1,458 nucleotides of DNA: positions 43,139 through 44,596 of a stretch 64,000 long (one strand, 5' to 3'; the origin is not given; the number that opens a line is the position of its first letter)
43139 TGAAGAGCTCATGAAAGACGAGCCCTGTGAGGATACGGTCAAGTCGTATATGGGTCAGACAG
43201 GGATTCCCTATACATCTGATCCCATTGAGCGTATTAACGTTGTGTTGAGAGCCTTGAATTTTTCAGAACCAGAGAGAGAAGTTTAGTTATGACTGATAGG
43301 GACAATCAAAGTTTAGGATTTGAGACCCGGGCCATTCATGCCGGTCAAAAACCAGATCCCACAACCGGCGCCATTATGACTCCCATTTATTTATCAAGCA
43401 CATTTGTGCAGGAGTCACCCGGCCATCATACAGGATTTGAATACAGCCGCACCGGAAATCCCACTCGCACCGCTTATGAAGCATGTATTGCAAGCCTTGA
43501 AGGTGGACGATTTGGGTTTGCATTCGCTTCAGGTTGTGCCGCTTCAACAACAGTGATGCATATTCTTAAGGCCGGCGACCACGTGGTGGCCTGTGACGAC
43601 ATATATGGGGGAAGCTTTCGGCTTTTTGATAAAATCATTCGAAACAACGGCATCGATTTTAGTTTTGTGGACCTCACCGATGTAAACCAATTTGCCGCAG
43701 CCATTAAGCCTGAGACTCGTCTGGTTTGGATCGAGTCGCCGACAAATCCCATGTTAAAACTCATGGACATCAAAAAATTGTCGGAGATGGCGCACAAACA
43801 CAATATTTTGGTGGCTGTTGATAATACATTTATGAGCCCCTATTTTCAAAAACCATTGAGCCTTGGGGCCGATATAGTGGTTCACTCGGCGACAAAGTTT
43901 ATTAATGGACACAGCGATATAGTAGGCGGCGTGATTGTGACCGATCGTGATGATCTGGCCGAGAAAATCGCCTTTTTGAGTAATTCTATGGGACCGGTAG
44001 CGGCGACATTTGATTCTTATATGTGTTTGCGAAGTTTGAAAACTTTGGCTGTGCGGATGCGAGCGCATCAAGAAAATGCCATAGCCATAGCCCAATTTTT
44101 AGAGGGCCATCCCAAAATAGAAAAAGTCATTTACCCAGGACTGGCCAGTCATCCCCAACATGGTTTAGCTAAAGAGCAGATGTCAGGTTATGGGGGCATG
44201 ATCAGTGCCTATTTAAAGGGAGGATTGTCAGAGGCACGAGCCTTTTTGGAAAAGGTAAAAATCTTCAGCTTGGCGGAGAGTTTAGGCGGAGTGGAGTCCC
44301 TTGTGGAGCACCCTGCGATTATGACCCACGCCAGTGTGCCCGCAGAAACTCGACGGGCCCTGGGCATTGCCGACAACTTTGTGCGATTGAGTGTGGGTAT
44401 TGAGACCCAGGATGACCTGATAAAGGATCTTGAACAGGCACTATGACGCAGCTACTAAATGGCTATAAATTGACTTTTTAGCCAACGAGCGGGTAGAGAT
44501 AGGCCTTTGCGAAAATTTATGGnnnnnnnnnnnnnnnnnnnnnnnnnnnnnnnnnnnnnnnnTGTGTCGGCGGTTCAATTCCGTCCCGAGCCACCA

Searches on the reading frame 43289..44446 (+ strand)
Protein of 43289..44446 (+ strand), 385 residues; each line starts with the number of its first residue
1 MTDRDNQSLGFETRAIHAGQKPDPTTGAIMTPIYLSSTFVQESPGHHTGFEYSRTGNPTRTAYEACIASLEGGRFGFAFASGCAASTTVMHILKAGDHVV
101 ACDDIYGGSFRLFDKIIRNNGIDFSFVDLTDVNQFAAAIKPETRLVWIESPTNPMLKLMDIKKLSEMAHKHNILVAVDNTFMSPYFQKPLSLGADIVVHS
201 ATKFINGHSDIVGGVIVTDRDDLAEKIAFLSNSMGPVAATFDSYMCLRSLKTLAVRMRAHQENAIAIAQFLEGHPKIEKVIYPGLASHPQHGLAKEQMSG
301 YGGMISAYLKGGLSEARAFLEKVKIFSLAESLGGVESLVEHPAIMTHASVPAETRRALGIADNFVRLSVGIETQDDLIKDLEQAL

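Call 13: search_protein_families(library=pfam, proteins=[window:43289-44446:+])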
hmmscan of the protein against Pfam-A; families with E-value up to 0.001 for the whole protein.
window:43289-44446:+ (385 aa): 5 families
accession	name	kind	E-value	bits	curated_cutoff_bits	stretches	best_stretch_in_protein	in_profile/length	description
PF01053.26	Cys_Met_Meta_PP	-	1.2e-157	524.8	27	1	12-385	1-380/381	Cys/Met metabolism PLP-dependent enzyme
PF00155.27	Aminotran_1_2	-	4.7e-08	33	19.7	1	79-189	71-196/361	Aminotransferase class I and II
PF01041.23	DegT_DnrJ_EryC1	-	2.3e-06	27.5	19.8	1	58-233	24-201/360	DegT/DnrJ/EryC1/StrS aminotransferase family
PF00266.25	Aminotran_5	-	1.5e-05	24.6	21.5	1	93-207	85-204/371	Aminotransferase class-V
PF06838.17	Met_gamma_lyase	-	4.1e-05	22.8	24.2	1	117-229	125-248/405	Methionine gamma-lyase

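Call 25: find_encoding_contigs(protein=window:43289-44443:+, flank=10000, max_places=10)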
Protein window:43289-44443:+ (385 aa): 4 contigs read that carry it; 4 places shown.
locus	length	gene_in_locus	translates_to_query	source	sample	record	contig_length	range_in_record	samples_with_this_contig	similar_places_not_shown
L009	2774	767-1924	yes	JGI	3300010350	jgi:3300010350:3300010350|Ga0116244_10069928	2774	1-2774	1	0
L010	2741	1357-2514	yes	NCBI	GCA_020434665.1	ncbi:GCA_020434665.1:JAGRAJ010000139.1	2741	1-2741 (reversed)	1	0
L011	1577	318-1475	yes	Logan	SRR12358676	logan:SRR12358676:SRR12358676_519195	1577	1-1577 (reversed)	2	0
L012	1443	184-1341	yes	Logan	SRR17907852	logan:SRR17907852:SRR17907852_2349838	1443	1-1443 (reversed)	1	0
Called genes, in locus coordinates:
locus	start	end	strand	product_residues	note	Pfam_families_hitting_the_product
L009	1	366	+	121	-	PF02673:BacA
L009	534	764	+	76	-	-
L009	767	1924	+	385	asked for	PF01053:Cys_Met_Meta_PP, PF00155:Aminotran_1_2, PF01041:DegT_DnrJ_EryC1 (weak), PF00266:Aminotran_5 (faint)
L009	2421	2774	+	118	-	?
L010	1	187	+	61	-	?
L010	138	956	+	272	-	PF02673:BacA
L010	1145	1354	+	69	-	-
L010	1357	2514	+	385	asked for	PF01053:Cys_Met_Meta_PP, PF00155:Aminotran_1_2, PF01041:DegT_DnrJ_EryC1 (weak), PF00266:Aminotran_5 (faint)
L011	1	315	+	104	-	?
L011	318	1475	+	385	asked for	PF01053:Cys_Met_Meta_PP, PF00155:Aminotran_1_2, PF01041:DegT_DnrJ_EryC1 (weak), PF00266:Aminotran_5 (faint)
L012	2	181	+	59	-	?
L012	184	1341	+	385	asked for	PF01053:Cys_Met_Meta_PP, PF00155:Aminotran_1_2, PF01041:DegT_DnrJ_EryC1 (weak), PF00266:Aminotran_5 (faint)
